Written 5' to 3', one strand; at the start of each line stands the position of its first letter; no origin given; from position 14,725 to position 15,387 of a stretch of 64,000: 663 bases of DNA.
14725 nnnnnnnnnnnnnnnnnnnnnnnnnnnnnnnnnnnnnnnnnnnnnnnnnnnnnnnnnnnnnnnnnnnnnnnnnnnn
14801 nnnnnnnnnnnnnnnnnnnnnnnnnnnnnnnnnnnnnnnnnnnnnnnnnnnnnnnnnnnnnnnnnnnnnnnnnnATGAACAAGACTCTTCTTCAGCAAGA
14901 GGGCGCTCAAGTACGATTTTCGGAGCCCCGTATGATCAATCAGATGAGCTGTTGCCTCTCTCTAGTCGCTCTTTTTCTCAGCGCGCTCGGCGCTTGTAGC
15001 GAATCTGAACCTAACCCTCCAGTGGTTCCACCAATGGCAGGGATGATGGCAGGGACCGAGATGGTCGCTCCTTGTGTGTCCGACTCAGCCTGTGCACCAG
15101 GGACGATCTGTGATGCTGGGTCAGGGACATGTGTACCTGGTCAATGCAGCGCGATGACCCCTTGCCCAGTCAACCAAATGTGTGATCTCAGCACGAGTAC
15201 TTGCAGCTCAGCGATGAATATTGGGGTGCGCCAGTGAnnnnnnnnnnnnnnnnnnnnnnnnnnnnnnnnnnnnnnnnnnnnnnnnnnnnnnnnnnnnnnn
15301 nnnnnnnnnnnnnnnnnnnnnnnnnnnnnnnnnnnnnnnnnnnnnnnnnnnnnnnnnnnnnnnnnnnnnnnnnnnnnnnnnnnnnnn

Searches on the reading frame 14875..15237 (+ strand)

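Call 28: search_protein_families(library=pfam, proteins=[window:14875-15237:+], max_evalue=0.001)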
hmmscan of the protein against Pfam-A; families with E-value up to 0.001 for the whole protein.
window:14875-15237:+ (120 aa): 1 family
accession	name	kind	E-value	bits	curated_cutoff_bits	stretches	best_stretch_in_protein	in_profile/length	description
PF19232.4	DUF5885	-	0.00013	22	33.2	1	64-113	54-105/265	Family of unknown function (DUF5885)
